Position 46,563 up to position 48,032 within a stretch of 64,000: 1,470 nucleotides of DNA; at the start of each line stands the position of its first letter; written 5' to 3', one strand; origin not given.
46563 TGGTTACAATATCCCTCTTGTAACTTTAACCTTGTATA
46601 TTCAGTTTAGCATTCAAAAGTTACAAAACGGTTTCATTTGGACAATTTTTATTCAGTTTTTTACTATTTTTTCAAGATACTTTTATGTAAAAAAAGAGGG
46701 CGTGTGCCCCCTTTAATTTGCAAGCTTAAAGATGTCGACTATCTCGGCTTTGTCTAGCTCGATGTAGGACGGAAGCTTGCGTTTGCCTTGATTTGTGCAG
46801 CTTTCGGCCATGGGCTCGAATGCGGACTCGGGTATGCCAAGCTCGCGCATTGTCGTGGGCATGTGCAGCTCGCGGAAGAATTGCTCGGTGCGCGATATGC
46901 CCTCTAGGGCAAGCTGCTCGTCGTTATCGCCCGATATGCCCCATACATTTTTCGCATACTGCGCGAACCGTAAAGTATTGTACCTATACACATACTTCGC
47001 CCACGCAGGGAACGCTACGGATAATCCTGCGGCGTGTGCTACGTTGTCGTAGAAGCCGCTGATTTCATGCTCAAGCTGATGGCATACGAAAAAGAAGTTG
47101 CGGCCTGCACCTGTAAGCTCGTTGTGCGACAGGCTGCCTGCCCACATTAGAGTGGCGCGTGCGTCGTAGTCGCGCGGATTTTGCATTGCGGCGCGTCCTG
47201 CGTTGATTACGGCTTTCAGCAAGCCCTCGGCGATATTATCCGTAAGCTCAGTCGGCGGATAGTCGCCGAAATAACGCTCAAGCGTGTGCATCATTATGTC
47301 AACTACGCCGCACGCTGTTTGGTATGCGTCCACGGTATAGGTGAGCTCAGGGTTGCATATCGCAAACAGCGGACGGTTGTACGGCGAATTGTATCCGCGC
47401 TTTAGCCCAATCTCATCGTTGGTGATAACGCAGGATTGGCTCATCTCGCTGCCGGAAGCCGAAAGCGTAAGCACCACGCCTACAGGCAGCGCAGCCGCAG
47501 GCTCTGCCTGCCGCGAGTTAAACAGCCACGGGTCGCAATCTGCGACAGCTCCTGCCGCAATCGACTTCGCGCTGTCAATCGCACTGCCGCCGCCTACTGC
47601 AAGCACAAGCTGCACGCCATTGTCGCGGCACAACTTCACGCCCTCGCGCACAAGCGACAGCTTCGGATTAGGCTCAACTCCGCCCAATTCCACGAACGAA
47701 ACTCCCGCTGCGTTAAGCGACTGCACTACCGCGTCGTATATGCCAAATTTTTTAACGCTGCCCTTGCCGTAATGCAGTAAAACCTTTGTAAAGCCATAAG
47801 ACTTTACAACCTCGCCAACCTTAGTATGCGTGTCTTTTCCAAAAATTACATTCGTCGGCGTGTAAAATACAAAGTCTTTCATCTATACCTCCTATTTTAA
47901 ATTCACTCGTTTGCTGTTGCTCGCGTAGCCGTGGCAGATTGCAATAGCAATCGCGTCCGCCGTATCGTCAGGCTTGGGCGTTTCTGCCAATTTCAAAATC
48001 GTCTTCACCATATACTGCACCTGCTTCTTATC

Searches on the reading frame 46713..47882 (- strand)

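Call 84: search_protein_families(library=pfam, max_evalue=0.00001, proteins=[window:46713-47882:-])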
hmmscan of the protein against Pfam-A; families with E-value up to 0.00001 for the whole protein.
window:46713-47882:- (389 aa): 3 families
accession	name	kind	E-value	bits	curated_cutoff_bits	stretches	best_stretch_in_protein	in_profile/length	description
PF00465.25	Fe-ADH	-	1.5e-43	148.7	31.3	1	9-178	1-168/168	Iron-containing alcohol dehydrogenase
PF25137.1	ADH_Fe_C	-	1.1e-29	103.9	27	1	189-387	1-192/194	Fe-containing alcohol dehydrogenase family, C-terminal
PF13685.12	Fe-ADH_2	-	7.7e-10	39.4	28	1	14-110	2-95/149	Iron-containing alcohol dehydrogenase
